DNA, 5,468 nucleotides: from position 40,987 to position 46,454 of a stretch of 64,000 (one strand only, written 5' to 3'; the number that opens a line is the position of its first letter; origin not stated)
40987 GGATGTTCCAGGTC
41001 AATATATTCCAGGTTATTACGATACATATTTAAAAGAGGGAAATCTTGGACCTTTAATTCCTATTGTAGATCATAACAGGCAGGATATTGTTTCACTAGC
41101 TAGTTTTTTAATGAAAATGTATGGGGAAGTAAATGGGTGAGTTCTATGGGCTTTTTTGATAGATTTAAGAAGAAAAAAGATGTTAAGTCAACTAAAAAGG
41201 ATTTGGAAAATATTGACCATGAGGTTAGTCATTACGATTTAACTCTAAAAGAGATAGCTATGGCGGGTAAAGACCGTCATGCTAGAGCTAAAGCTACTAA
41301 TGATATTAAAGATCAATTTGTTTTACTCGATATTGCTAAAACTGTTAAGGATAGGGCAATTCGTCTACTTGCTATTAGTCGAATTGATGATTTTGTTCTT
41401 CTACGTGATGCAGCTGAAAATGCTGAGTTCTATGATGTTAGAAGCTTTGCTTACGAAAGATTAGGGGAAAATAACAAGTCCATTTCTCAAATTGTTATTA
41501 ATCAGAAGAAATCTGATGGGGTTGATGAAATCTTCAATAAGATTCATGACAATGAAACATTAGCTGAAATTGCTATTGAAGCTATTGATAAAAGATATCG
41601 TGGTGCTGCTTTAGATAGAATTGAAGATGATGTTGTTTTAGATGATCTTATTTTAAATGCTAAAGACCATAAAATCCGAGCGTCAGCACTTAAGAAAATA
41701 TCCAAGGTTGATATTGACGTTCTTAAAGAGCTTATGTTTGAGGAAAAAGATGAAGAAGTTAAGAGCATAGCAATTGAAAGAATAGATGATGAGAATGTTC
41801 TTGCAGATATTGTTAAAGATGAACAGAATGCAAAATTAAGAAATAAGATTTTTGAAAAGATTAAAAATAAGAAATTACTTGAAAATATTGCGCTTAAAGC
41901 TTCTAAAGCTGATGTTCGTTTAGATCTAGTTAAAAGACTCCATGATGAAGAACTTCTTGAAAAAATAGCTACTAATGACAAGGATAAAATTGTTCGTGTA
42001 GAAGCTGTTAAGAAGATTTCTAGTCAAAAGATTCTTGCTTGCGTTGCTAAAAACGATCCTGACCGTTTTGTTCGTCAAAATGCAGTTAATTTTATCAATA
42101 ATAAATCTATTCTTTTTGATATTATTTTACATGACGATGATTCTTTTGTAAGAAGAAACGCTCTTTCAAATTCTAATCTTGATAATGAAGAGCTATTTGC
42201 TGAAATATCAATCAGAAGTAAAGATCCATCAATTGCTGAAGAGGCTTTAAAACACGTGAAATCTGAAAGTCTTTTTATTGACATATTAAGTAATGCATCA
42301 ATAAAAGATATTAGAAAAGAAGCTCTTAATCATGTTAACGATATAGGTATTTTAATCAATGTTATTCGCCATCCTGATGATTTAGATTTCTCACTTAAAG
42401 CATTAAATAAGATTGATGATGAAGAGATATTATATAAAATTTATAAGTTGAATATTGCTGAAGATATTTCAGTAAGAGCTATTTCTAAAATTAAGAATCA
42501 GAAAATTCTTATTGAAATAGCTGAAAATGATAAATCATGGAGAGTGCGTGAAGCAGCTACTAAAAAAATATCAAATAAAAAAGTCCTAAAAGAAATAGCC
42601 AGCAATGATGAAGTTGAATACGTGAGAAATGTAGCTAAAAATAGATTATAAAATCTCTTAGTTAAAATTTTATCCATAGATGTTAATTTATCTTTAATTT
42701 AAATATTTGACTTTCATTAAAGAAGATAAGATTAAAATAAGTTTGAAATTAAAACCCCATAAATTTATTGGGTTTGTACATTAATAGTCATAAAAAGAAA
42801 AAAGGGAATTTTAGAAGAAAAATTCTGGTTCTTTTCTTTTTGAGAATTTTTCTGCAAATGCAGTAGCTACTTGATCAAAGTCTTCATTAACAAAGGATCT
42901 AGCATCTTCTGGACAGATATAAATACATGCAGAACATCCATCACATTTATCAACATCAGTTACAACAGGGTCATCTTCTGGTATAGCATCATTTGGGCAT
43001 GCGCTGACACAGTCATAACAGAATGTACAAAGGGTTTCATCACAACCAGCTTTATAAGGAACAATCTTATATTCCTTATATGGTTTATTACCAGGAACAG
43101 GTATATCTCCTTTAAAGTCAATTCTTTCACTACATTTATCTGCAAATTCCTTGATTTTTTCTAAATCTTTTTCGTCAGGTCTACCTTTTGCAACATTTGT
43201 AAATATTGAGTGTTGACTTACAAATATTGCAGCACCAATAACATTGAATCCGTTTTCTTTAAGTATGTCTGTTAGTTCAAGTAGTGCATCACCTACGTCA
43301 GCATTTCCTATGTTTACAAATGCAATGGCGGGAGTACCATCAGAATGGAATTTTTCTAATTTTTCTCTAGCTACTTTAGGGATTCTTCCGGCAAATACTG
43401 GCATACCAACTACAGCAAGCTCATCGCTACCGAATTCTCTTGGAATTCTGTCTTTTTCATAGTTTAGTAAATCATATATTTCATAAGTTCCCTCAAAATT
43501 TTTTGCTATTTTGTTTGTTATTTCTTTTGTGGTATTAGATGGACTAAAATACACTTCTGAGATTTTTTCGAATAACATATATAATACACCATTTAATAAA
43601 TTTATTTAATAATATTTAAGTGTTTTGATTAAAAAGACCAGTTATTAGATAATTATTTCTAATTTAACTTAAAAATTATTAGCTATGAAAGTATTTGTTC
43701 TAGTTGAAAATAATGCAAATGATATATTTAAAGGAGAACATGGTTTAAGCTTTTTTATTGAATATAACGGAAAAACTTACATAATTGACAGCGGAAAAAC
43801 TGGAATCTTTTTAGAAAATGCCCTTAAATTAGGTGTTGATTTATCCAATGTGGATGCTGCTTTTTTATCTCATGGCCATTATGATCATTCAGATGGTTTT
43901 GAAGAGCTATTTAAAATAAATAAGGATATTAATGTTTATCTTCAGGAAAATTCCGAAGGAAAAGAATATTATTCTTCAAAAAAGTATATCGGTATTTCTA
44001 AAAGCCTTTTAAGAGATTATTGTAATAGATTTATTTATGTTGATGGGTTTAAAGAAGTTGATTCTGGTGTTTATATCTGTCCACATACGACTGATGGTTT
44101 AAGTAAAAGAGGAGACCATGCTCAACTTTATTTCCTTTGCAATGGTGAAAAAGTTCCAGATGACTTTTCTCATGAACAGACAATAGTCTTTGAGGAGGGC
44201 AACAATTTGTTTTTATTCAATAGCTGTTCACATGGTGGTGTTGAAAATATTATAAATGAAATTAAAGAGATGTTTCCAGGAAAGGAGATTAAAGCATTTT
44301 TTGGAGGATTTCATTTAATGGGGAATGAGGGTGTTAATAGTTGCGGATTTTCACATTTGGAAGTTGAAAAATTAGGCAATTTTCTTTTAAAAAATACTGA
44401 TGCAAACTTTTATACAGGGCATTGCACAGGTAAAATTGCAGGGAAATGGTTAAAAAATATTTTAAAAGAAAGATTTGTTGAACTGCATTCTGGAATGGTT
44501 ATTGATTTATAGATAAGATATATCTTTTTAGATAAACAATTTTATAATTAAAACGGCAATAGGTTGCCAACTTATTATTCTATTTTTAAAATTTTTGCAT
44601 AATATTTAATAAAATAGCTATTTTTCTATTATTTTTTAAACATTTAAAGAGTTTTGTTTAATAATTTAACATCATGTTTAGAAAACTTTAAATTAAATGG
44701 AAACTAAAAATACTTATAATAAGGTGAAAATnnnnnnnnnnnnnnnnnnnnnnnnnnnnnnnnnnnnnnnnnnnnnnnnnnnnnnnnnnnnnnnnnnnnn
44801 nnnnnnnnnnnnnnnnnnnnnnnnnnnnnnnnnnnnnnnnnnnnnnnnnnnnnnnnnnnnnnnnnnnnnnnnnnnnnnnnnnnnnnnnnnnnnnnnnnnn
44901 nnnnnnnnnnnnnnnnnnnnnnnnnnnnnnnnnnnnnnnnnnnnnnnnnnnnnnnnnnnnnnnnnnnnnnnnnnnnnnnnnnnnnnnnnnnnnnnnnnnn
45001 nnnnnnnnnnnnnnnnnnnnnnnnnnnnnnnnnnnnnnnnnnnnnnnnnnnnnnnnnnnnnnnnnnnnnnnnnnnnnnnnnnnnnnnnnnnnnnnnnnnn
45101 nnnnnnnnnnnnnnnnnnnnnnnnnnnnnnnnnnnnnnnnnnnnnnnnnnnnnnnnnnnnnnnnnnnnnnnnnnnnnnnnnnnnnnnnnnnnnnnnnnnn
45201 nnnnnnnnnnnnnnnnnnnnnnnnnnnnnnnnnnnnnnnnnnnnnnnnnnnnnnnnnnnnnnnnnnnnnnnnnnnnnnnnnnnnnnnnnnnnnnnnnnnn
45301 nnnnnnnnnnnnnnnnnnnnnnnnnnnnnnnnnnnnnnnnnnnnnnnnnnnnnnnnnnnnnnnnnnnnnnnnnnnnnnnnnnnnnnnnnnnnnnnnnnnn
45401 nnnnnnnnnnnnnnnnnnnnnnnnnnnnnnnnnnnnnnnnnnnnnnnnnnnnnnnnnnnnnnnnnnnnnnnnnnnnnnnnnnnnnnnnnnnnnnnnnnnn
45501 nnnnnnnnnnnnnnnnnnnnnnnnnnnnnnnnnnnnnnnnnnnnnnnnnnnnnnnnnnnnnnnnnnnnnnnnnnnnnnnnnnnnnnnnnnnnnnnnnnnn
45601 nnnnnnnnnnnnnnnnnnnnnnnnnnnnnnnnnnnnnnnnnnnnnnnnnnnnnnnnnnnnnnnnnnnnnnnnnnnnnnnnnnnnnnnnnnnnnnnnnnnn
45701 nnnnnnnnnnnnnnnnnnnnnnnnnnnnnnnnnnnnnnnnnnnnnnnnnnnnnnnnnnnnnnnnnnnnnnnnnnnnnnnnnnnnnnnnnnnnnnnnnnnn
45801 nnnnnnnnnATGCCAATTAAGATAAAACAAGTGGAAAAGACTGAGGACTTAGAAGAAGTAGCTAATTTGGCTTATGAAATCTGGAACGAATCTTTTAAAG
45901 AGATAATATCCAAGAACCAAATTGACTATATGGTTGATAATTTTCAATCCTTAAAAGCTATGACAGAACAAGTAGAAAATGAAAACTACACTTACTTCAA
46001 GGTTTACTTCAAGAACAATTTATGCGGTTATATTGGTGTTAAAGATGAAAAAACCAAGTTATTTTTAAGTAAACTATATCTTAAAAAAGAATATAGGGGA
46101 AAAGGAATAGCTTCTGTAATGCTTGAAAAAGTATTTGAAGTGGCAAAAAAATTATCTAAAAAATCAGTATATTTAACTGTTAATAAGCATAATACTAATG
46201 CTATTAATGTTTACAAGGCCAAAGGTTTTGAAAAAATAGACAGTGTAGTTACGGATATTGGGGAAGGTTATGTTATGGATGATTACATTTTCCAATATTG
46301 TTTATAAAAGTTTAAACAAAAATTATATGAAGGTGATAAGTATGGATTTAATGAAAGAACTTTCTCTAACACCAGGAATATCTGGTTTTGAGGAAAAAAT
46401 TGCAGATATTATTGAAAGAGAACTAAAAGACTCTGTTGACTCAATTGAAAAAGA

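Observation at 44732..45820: FrhB/FpoF-family F420-binding protein with circularly permuted domain order (C-domain, 2x[4Fe-4S] ferredoxin, N-domain)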

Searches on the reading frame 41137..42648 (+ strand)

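Call 14: search_protein_families(library=pfam, proteins=[window:41137-42648:+], max_evalue=0.0001)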
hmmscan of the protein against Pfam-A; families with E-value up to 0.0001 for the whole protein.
window:41137-42648:+ (504 aa): 2 families
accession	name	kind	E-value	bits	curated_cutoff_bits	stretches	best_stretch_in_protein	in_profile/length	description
PF02985.28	HEAT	-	2.1e-08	34.1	23.5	0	459-479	6-25/31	HEAT repeat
PF13646.12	HEAT_2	-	1.8e-07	31.7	27.7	0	273-343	3-84/88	HEAT repeats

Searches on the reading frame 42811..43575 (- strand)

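Call 14: search_protein_families(library=pfam, proteins=[window:42811-43575:-], max_evalue=0.0001)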
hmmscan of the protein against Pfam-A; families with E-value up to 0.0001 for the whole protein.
window:42811-43575:- (254 aa): 7 families
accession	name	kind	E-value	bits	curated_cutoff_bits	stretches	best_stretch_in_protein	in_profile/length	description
PF00037.32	Fer4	-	4e-11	42.7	21.1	2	179-198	4-23/24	4Fe-4S binding domain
PF13237.11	Fer4_10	-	6.5e-07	29.6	25.5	1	179-222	5-53/53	4Fe-4S dicluster domain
PF13187.11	Fer4_9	-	9e-07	29.3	27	1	183-225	2-51/52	4Fe-4S dicluster domain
PF12838.12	Fer4_7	-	1e-06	29.5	27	1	183-225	2-52/52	4Fe-4S dicluster domain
PF12837.12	Fer4_6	-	2.6e-06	27.6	25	0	204-225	2-23/24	4Fe-4S binding domain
PF13484.11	Fer4_16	-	1.7e-05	26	30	0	183-202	2-21/66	4Fe-4S double cluster binding domain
PF12798.12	Fer4_3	-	2.9e-05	25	27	0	183-197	1-15/15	4Fe-4S binding domain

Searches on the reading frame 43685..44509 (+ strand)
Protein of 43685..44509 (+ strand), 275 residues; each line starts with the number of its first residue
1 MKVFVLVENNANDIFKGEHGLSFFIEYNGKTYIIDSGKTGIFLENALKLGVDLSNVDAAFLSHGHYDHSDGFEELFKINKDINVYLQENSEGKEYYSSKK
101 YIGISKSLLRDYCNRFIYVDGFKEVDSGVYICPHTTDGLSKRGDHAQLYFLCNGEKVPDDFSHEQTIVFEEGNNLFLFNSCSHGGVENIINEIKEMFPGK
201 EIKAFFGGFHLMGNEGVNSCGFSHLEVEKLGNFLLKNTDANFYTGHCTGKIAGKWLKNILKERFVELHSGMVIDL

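Call 14: search_protein_families(library=pfam, proteins=[window:43685-44509:+], max_evalue=0.0001)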
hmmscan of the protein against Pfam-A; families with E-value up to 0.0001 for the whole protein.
window:43685-44509:+ (275 aa): 1 family
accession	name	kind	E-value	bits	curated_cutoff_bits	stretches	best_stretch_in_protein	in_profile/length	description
PF00753.33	Lactamase_B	-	7.8e-10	39.5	22.7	1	19-92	5-80/196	Metallo-beta-lactamase superfamily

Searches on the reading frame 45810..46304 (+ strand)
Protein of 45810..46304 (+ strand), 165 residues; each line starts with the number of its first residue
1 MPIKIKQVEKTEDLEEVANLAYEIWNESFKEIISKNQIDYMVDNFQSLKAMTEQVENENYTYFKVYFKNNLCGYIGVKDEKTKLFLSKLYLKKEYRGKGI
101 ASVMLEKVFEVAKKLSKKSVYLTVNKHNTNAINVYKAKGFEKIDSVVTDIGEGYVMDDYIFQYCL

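Call 14: search_protein_families(library=pfam, proteins=[window:45810-46304:+], max_evalue=0.0001)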
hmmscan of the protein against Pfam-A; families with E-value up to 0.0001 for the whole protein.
window:45810-46304:+ (165 aa): 6 families
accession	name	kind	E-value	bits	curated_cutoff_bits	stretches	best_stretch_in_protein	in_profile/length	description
PF13673.13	Acetyltransf_10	-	3.4e-17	63.1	23.6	1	35-148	7-115/128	Acetyltransferase (GNAT) domain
PF00583.31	Acetyltransf_1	-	5.1e-16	59.4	20.7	1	47-140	27-116/116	Acetyltransferase (GNAT) family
PF13508.13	Acetyltransf_7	-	3.8e-11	43.6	27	1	59-142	2-84/84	Acetyltransferase (GNAT) domain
PF08445.16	FR47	-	1.1e-07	32.1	22.1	1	85-144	23-81/86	FR47-like protein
PF13302.13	Acetyltransf_3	-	1.5e-07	32.6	25.4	1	29-141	28-138/138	Acetyltransferase (GNAT) domain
PF13420.13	Acetyltransf_4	-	1.3e-06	28.9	24.3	1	12-143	7-137/155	Acetyltransferase (GNAT) domain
